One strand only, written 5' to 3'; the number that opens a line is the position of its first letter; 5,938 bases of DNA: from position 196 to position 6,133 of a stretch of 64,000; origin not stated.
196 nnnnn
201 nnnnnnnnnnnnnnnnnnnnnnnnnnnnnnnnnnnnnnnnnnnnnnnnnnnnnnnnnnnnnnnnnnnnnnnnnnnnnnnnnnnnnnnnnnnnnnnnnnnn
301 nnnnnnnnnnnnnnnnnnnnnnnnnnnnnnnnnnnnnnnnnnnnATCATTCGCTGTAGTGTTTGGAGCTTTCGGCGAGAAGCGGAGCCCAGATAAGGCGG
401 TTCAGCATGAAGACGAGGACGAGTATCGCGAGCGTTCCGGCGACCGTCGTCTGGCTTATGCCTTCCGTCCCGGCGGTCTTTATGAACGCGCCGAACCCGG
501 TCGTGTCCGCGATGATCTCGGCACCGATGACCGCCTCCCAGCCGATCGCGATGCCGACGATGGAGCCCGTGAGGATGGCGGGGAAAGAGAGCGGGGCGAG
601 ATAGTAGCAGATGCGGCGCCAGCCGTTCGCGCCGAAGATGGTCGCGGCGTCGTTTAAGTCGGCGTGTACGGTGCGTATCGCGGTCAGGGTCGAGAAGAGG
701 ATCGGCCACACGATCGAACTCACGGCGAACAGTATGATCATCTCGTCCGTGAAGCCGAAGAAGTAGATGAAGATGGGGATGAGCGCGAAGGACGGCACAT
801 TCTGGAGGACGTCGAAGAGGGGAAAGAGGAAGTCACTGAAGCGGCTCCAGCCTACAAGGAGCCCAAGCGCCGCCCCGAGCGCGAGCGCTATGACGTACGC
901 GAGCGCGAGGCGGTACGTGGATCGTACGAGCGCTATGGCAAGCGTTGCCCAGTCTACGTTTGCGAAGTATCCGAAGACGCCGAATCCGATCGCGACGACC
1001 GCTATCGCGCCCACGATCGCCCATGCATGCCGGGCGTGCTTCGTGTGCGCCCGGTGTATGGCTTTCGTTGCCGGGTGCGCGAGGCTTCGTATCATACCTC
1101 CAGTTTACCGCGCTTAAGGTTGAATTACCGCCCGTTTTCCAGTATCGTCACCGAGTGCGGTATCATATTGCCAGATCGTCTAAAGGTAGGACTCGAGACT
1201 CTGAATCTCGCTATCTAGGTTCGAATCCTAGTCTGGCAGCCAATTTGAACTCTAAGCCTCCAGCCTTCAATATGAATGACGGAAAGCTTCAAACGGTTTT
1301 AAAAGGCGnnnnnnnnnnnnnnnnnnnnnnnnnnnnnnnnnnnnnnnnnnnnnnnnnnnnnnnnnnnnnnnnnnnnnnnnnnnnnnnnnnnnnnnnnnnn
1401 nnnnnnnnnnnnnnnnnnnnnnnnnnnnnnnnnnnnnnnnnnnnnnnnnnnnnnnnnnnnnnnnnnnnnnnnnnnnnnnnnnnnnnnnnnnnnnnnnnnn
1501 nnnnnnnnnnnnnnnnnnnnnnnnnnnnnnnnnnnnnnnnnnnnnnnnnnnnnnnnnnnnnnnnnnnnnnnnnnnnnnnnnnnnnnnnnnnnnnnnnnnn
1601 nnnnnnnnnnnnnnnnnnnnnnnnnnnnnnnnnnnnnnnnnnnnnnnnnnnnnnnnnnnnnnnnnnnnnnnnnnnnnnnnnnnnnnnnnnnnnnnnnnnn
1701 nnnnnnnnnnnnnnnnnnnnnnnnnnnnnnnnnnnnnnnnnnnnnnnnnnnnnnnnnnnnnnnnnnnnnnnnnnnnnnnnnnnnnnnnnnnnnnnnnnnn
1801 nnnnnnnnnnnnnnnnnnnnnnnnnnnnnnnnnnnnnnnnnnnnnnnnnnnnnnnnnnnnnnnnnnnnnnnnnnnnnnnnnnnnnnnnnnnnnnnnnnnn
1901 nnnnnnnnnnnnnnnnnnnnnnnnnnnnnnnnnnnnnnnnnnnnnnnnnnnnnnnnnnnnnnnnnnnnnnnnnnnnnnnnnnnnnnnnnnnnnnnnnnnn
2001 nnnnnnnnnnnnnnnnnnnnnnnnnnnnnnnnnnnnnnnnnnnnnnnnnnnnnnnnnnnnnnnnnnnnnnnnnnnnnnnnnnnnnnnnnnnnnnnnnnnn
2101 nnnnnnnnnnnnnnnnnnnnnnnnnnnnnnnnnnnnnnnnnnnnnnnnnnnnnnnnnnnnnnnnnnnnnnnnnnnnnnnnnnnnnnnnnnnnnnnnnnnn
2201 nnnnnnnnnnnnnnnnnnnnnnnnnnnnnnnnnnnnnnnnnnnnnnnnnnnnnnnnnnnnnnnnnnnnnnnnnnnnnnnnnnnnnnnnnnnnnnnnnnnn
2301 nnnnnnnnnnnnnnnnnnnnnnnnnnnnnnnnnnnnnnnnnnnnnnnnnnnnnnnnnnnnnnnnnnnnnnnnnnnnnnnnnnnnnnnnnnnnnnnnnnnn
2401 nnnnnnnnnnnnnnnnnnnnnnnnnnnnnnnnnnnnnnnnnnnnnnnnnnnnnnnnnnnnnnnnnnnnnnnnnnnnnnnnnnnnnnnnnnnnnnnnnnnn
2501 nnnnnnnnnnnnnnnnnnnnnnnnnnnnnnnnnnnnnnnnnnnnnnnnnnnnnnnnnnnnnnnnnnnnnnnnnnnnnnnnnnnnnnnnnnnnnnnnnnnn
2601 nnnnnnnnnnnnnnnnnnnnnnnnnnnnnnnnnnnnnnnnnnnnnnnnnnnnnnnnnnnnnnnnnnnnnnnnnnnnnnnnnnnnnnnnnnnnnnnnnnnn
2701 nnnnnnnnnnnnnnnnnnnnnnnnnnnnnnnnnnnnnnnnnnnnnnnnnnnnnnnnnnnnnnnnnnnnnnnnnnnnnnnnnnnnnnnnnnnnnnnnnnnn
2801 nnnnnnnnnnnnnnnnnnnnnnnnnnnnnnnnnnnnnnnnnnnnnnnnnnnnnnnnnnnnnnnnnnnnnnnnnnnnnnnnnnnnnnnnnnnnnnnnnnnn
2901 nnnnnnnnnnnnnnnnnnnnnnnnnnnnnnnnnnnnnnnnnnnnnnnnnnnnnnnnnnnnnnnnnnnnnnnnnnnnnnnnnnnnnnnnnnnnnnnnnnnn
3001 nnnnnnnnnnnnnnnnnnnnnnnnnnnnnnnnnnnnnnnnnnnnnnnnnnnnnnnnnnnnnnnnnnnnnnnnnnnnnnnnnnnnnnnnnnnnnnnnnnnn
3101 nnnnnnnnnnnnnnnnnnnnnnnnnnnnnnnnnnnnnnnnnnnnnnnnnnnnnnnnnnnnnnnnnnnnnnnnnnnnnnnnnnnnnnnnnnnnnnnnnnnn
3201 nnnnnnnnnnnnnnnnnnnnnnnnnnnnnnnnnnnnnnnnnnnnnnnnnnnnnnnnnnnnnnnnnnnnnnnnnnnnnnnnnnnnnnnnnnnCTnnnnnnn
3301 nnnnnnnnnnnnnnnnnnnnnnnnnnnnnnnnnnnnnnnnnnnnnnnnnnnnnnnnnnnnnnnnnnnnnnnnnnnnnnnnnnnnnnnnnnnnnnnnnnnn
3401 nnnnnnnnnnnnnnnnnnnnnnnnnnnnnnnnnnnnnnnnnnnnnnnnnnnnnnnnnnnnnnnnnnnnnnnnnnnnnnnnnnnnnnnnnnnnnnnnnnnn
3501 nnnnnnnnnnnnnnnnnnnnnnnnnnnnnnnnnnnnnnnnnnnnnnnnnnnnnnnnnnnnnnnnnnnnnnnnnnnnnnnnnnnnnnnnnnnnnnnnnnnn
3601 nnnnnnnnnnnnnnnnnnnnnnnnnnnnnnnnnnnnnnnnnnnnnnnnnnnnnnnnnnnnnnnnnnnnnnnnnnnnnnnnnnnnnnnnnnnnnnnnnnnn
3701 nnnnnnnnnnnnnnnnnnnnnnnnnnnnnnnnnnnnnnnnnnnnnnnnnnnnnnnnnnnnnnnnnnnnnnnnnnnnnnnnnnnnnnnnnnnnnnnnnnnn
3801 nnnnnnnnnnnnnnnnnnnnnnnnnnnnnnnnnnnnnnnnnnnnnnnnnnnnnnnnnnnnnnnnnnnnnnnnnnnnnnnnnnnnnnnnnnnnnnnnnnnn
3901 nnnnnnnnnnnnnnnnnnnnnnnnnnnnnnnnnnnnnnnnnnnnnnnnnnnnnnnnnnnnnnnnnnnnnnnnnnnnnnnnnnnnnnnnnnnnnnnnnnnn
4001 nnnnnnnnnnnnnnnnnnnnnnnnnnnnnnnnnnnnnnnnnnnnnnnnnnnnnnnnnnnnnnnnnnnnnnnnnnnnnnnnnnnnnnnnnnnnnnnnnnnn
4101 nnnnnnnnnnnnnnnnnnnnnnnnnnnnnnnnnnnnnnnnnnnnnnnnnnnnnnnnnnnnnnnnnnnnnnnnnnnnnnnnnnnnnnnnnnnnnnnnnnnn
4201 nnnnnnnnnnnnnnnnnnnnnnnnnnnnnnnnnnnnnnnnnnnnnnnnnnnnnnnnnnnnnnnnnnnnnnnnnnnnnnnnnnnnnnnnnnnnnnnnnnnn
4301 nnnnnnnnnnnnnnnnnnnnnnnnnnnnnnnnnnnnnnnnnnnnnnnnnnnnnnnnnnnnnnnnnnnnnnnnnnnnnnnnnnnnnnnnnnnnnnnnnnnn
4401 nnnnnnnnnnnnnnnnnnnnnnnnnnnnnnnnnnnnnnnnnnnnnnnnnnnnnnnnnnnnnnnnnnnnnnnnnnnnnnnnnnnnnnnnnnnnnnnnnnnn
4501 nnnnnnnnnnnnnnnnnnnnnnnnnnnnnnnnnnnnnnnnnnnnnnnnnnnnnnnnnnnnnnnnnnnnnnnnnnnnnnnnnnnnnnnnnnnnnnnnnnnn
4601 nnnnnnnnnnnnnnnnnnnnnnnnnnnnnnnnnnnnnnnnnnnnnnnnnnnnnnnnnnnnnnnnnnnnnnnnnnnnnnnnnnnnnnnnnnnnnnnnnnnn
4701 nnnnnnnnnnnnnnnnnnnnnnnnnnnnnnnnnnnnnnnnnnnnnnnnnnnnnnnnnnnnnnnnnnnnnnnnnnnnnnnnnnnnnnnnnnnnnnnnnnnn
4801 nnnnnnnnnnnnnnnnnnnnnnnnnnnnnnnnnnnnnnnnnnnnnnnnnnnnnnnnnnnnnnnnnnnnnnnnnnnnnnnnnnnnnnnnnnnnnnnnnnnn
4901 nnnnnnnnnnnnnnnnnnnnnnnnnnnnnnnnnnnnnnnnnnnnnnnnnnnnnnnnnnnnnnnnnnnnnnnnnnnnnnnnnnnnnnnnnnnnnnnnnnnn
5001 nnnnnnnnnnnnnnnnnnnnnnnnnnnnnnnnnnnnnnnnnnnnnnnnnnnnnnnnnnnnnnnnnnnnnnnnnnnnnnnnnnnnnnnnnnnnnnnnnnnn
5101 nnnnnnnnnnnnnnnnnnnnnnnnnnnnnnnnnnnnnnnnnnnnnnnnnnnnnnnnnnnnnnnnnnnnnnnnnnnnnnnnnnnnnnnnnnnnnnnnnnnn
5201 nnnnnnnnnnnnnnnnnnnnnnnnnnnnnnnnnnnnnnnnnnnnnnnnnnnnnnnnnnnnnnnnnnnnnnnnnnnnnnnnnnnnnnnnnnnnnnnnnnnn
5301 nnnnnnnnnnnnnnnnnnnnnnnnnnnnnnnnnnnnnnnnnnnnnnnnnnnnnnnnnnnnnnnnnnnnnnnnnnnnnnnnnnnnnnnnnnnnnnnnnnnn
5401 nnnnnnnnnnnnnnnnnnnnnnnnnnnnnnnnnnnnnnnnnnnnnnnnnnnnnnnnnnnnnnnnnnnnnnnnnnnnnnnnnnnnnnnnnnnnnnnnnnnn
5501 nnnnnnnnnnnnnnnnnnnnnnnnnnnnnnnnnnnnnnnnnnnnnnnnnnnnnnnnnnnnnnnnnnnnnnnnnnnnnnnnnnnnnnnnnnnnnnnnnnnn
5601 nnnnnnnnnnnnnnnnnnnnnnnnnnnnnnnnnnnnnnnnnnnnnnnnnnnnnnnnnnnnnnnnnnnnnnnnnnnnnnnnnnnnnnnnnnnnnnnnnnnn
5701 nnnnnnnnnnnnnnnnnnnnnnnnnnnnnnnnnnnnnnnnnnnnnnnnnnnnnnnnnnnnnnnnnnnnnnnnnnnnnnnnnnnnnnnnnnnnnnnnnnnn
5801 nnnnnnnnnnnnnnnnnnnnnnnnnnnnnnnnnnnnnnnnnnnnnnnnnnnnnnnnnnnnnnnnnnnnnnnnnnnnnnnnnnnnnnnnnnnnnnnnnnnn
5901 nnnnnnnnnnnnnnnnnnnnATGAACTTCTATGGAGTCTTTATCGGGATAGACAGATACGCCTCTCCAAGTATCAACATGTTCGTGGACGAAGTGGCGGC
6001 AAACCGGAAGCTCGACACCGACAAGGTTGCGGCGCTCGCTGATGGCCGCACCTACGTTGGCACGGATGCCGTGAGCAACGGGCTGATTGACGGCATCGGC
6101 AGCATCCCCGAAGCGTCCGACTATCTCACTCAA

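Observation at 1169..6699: tRNA-Gln-adjacent restriction island: Type III mod-res, an SppA gene fragment and DUF2726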

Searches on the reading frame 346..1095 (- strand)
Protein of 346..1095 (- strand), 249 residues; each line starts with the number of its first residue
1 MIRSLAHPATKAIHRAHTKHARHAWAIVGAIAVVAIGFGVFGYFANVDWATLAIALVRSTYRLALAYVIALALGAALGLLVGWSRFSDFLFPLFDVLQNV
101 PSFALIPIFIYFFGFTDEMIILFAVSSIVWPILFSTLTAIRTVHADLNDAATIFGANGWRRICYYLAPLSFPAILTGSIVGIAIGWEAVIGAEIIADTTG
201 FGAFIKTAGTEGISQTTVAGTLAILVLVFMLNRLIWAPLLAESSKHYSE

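Call 6: search_protein_families(library=pfam, proteins=[window:346-1095:-], max_evalue=0.01)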
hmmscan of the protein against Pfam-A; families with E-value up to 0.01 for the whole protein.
window:346-1095:- (249 aa): 1 family
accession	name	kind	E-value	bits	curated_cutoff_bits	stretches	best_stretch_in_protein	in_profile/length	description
PF00528.27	BPD_transp_1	-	9.3e-23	81.3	26.4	1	75-233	2-173/184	Binding-protein-dependent transport system inner membrane component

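Call 7: search_protein_families(library=ncbifam, proteins=[window:346-1095:-], max_evalue=0.01)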
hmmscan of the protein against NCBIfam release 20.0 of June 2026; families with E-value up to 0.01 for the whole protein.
window:346-1095:- (249 aa): 13 families
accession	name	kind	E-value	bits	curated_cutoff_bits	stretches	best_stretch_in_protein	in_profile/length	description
NF040733.1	ABC_perm_U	equivalog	1.1e-23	84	295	1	61-235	63-238/251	ABC transporter permease subunit SaoP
NF007545.0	PRK10160.1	equivalog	4.1e-21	75.6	342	1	41-232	69-257/275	taurine ABC transporter permease TauC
TIGR01183.1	ntrB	equivalog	2.5e-20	73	209.05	1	52-235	15-199/202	nitrate ABC transporter permease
NF008470.0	PRK11365.1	equivalog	5.1e-16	58.9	347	1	53-224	59-228/263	aliphatic sulfonate ABC transporter permease SsuC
NF008196.0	PRK10952.1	equivalog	7.5e-12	44.7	439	1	38-235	134-325/356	glycine betaine/L-proline ABC transporter permease ProW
TIGR03416.1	ABC_choXWV_perm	equivalog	3.1e-10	40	363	1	57-234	89-266/267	choline ABC transporter permease subunit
NF043080.1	MMSYN1_0166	equivalog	3e-06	26.4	370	1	49-179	95-227/307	oligopeptide ABC transporter permease OppC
TIGR03226.1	PhnU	equivalog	4.1e-05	23.2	283.45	1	114-182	176-244/311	2-aminoethylphosphonate ABC transporter permease subunit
TIGR00974.1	3a0107s02c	equivalog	9.4e-05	21.7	193.45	1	52-183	52-195/272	phosphate ABC transporter permease PstA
TIGR02141.1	modB_ABC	equivalog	0.00029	20.5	182.6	1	113-183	76-146/208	molybdate ABC transporter permease subunit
NF011624.0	PRK15050.1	equivalog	0.0011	18.1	247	1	135-181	179-225/297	2-aminoethylphosphonate ABC transporter permease subunit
NF006939.0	PRK09421.1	equivalog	0.0015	18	262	1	124-183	99-159/230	molybdate ABC transporter permease subunit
TIGR03255.1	PhnV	equivalog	0.0099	15.6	358.7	0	50-203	70-226/270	2-aminoethylphosphonate ABC transport system, membrane component PhnV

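Call 13: find_encoding_contigs(protein=window:346-1095:-, flank=10000, max_places=10)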
Protein window:346-1095:- (249 aa): 2 contigs read that carry it; 2 places shown.
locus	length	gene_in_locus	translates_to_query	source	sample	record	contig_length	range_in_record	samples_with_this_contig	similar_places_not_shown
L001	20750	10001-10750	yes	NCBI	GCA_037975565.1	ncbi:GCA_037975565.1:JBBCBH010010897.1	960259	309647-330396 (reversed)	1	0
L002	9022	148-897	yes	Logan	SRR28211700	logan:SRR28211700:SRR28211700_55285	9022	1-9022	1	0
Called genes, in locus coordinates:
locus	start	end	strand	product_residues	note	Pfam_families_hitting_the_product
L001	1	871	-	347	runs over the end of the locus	PF13565:HTH_32, PF00665:rve, PF13683:rve_3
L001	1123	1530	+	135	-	-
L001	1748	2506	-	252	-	PF01135:PCMT (weak), PF01596:Methyltransf_3, PF13847:Methyltransf_31 (weak), PF13578:Methyltransf_24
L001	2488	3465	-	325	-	PF01116:F_bP_aldolase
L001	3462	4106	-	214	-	-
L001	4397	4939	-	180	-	PF10881:DUF2726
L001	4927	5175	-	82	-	PF01343:Peptidase_S49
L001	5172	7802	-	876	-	PF00270:DEAD, PF04851:ResIII, PF19778:RE_endonuc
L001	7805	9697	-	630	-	PF01555:N6_N4_Mtase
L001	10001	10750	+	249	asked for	PF00528:BPD_transp_1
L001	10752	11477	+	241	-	PF00005:ABC_tran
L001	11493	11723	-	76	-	PF01936:NYN (weak)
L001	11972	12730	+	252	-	PF00005:ABC_tran, PF13304:AAA_21 (faint)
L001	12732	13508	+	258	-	PF01061:ABC2_membrane, PF12698:ABC2_membrane_3 (weak)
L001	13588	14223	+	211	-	PF13489:Methyltransf_23 (weak), PF08241:Methyltransf_11, PF08242:Methyltransf_12 (weak), PF13649:Methyltransf_25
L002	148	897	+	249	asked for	PF00528:BPD_transp_1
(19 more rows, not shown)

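Call 14: find_related_loci(query=window:346-1095:-, collection=genome_contigs, flank=10000)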
Query window:346-1095:- (249 aa) in genome_contigs; peptide patterns used: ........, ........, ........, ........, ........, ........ (x = any residue, [..] = any of these).
156 stretches matched a pattern; 31 encode a relative of the query (tblastn E <= 1e-3); 31 distinct loci.
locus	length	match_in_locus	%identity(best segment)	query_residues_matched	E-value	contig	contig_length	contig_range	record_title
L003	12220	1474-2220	73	1-249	9e-116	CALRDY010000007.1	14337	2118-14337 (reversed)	MAG: Candidatus Nomurabacteria bacterium isolate LH-02apr19-231 genome assembly, contig: LH-02apr19-C9457, whole genome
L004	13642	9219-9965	68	1-249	9e-113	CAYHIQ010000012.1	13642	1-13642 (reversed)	MAG TPA_asm: uncultured Candidatus Saccharibacteria bacterium isolate ERP119705_co13_441 genome assembly, contig: NODE_5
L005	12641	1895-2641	69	1-249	2e-112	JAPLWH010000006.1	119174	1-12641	MAG: Candidatus Kaiserbacteria bacterium isolate LacPavin_0818_WC50_MAG_53_14 LacPavin_0818_WC50_scaffold_156335, whole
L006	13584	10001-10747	68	1-249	1e-110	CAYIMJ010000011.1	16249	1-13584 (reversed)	MAG TPA_asm: uncultured Candidatus Saccharibacteria bacterium isolate ERP119705_co25_280 genome assembly, contig: NODE_2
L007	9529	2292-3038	69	1-249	2e-109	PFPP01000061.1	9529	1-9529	MAG: Candidatus Kaiserbacteria bacterium CG_4_10_14_0_2_um_filter_50_16 CG_4_10_14_0.2_scaffold_3876_c, whole genome sho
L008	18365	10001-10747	66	1-249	1e-108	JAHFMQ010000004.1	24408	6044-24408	MAG: Candidatus Kaiserbacteria bacterium isolate nzgw460 NODE_563_length_24409_cov_4.615901, whole genome shotgun sequen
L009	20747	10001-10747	67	1-249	1e-108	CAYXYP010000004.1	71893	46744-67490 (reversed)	MAG TPA_asm: uncultured Candidatus Saccharibacteria bacterium isolate binchicken_co248_28 genome assembly, contig: NODE_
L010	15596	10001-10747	66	1-249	1e-107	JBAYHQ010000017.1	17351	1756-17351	MAG: Candidatus Paceibacterota bacterium isolate SO_2016_GW1_153 scaffold05656_OW334_2016, whole genome shotgun sequence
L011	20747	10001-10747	65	1-249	5e-107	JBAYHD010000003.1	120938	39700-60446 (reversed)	MAG: Candidatus Paceibacterota bacterium isolate SO_2016_GW1_141 scaffold00341_OW334_2016, whole genome shotgun sequence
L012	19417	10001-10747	65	1-249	1e-105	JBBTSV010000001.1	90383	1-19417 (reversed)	MAG: Patescibacteria group bacterium isolate H41-bin079 H41_bin079_000000000001, whole genome shotgun sequence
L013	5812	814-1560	69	1-249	6e-103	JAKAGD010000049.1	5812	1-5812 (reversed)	MAG: bacterium isolate WY2.bin144 NODE_26136_length_5812_cov_1.143536, whole genome shotgun sequence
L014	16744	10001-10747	63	1-249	7e-103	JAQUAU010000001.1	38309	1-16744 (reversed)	MAG: Candidatus Paceibacterota bacterium isolate STC_91 NODE_2114_length_38309_cov_3.368315_Sandtown_C, whole genome sho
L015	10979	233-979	62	1-249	4e-102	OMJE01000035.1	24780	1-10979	bacterium isolate AM_0854 genome assembly, contig: k99_1304097, whole genome shotgun sequence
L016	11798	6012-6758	62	1-249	3e-98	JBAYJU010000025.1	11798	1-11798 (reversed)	MAG: Candidatus Paceibacterota bacterium isolate SO_2016_GW1_63 scaffold09724_OW334_2016, whole genome shotgun sequence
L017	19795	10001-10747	66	1-249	1e-97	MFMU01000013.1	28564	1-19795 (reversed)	MAG: Candidatus Kaiserbacteria bacterium RIFOXYD1_FULL_47_14 rifoxyd1_full_scaffold_507, whole genome shotgun sequence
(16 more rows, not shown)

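Call 86: search_protein_families(library=pfam, proteins=[L014:6872-7534:-, L014:5032-6078:-, L014:3201-4211:-, L014:585-1790:-, L010:8380-8985:-, L010:7108-8022:-, L010:6511-7104:-, L010:5374-6009:-, L010:3673-5385:+, L010:9418-9957:-], max_evalue=0.001)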
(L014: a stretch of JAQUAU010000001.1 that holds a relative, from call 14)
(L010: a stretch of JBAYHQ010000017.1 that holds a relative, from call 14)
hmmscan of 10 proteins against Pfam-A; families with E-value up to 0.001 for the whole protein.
L014:6872-7534:- (220 aa): 4 families
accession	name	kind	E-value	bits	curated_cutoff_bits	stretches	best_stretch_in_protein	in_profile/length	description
PF13419.12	HAD_2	-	3.4e-19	70.1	23.8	1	19-185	1-178/178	Haloacid dehalogenase-like hydrolase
PF00702.32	Hydrolase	-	4.5e-07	30.9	26.4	1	19-176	4-188/191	haloacid dehalogenase-like hydrolase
PF13242.12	Hydrolase_like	-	3.3e-06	27.4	22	1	149-204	11-69/75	HAD-hyrolase-like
PF12710.13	HAD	-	4.6e-06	27.6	27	1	74-172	68-185/189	haloacid dehalogenase-like hydrolase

L014:5032-6078:- (348 aa): 1 family
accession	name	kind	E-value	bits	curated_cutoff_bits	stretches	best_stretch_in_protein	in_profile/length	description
PF01594.21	AI-2E_transport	-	1.5e-50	172.7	34.3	1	14-340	4-325/327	AI-2E family transporter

L014:3201-4211:- (336 aa): 1 family
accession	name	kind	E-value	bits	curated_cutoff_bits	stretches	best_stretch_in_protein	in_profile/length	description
PF14257.11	DUF4349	-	4.1e-07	30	27.7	1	104-195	8-102/213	Domain of unknown function (DUF4349)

L014:585-1790:- (401 aa): 3 families
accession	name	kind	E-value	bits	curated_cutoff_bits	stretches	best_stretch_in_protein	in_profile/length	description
PF13304.12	AAA_21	-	1e-35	124.7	27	1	46-352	2-304/304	AAA domain, putative AbiEii toxin, Type IV TA system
PF13175.12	AAA_15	-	1.7e-11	44.8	32.1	1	1-350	1-373/374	AAA ATPase domain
PF02463.25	SMC_N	-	0.00011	22.2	40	0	44-365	25-216/220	RecF/RecN/SMC N terminal domain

L010:8380-8985:- (201 aa): 1 family
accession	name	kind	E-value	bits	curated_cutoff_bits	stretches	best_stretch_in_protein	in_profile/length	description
PF01872.23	RibD_C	-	8.2e-20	71.9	24.1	1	2-185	1-196/197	RibD C-terminal domain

L010:7108-8022:- (304 aa): 1 family
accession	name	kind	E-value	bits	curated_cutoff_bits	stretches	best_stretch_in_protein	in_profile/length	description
PF03724.22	META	-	9.2e-15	55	24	1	216-291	19-96/109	META domain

L010:6511-7104:- (197 aa): 0 families

L010:5374-6009:- (211 aa): 0 families

L010:3673-5385:+ (570 aa): 4 families
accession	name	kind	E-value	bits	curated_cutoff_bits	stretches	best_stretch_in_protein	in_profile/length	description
PF01555.25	N6_N4_Mtase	-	1.3e-36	127.1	26.7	1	305-558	2-220/221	DNA methylase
PF00717.28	Peptidase_S24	-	1.3e-31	109.2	23.3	1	139-256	1-116/116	Peptidase S24-like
PF01726.22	LexA_DNA_bind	-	1.5e-16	60.3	23.7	1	65-125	4-64/65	LexA DNA binding domain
PF13847.12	Methyltransf_31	-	0.00053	20.1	27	0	519-562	3-49/145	Methyltransferase domain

L010:9418-9957:- (179 aa): 1 family
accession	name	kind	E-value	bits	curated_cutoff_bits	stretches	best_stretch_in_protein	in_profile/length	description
PF09990.14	DUF2231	-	1.6e-08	35.1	26.4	1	2-161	3-131/139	Predicted membrane protein (DUF2231)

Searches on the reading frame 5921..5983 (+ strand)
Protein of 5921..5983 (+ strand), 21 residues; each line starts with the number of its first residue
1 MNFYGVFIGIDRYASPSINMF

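Call 84: search_protein_families(library=pfam, proteins=[window:5921-5983:+], max_evalue=10)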
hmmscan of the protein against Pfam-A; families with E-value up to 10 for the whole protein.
seq(21 aa): 0 families
